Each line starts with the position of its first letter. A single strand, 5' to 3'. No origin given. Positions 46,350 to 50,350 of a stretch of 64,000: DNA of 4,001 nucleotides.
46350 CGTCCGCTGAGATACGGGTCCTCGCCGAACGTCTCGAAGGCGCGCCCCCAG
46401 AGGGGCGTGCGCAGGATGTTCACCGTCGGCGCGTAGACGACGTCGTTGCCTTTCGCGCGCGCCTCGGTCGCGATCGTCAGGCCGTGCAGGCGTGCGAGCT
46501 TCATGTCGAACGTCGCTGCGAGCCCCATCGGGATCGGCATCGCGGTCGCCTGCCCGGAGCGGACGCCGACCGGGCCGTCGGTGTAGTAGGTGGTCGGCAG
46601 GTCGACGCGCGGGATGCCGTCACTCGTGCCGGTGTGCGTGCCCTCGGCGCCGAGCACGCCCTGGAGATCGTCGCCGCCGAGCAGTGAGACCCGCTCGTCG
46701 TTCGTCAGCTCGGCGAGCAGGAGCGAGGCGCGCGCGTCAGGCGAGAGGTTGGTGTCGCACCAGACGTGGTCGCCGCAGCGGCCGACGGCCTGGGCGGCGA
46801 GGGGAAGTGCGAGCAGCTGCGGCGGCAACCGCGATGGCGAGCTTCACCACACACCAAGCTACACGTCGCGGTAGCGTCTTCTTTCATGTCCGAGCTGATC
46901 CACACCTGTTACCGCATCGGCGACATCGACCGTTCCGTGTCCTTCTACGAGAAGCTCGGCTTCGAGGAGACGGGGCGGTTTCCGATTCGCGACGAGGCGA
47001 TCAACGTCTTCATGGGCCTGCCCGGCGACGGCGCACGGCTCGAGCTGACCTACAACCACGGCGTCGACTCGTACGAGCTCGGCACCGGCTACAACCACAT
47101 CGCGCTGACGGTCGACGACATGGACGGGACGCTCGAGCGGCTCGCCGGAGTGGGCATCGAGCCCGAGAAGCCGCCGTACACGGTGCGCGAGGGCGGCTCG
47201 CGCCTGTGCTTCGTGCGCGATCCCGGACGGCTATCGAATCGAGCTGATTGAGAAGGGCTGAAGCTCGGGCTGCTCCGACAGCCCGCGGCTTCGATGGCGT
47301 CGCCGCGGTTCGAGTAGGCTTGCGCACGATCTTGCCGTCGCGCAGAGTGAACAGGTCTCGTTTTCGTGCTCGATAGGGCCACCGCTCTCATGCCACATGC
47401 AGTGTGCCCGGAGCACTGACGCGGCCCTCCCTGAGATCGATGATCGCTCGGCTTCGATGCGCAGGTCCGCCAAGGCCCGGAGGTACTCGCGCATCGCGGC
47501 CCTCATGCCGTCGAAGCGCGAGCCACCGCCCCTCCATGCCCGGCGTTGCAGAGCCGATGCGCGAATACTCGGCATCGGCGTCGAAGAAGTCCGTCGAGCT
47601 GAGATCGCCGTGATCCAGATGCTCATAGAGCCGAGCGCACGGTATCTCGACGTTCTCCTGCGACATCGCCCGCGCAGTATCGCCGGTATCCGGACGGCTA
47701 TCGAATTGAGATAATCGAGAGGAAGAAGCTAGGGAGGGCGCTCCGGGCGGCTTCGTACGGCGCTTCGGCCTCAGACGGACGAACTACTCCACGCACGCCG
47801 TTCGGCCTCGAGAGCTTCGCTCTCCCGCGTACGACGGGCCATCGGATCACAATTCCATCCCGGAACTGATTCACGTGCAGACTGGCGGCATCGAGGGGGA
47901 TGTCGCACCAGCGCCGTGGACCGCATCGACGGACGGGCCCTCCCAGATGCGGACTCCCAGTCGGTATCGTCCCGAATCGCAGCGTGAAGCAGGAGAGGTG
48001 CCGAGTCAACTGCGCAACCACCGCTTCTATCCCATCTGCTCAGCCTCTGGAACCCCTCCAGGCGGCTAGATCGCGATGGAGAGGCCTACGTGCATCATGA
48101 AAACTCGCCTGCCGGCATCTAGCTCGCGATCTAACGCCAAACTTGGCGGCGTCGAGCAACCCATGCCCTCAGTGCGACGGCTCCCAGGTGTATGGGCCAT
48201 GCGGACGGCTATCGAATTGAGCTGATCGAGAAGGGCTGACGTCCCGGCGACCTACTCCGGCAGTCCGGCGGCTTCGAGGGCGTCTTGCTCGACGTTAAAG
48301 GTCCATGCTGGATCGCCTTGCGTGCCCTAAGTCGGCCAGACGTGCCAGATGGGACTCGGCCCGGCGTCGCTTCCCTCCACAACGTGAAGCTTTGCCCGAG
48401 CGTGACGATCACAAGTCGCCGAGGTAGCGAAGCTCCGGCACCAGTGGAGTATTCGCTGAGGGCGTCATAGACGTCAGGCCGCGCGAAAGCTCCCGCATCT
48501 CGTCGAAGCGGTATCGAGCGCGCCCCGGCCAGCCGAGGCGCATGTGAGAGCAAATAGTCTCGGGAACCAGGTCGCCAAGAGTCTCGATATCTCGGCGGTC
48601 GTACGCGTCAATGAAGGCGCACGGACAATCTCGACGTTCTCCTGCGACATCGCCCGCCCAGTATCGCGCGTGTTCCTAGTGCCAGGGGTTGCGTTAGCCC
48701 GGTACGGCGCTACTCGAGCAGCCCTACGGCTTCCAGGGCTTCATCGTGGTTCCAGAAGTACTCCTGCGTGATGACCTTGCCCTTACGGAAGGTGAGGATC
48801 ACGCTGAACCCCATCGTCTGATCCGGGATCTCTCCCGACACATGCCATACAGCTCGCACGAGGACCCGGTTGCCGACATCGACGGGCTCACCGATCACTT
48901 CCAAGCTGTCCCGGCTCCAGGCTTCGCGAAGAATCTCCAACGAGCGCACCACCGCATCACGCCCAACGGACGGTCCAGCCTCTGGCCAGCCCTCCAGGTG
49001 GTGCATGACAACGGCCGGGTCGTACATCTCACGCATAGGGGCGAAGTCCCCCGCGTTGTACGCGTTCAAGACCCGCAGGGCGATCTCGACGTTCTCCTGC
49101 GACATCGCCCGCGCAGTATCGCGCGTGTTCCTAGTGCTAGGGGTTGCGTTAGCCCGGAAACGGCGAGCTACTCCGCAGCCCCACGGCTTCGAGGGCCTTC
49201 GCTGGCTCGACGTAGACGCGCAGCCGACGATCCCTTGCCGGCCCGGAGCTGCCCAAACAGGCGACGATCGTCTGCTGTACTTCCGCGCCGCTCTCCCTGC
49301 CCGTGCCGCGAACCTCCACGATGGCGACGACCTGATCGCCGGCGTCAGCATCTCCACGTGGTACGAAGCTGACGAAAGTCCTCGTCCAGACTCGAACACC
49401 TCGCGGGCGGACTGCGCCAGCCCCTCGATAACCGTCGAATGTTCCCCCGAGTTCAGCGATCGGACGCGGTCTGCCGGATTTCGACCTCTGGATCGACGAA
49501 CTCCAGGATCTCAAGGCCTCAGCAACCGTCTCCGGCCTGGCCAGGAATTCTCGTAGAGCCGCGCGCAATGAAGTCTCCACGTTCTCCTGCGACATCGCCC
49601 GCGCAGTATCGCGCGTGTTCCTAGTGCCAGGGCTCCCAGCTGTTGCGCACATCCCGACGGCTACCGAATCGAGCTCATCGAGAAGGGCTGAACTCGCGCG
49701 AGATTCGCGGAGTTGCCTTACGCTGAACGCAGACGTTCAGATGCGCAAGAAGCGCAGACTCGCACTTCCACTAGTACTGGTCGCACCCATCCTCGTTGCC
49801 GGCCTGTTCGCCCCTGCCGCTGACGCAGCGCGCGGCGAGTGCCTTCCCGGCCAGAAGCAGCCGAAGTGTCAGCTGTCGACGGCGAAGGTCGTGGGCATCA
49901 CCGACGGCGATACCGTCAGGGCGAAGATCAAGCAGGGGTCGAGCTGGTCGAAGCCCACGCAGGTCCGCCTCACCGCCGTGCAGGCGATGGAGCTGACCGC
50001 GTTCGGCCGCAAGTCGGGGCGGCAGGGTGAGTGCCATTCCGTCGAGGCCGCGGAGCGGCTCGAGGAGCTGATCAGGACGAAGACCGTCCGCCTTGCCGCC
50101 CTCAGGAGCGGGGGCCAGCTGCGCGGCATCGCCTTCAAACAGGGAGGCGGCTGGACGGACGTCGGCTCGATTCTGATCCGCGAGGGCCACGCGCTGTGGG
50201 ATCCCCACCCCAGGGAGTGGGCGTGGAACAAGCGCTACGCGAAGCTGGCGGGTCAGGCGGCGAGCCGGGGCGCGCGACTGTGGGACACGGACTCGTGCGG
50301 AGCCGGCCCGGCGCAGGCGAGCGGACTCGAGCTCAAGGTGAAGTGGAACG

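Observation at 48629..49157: Near-identical 74-nt junction module contrasts with heavily decayed gene bodies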

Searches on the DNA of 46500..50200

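Call 48: search_rna_families(source=window, start=46500, end=50200, threshold=evalue, max_evalue=1)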
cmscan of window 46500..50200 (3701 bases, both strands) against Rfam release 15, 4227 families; matches with E-value up to 1: 0.
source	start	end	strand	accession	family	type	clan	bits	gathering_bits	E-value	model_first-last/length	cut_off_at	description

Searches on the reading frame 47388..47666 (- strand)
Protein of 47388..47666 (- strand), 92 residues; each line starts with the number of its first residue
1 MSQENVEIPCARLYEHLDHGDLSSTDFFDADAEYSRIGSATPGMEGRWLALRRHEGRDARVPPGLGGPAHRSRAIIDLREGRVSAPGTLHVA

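Call 17: find_encoding_contigs(protein=window:47388-47666:-, flank=10000, max_places=10)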
Protein window:47388-47666:- (92 aa): no gene with exactly this product is on record in the collection.
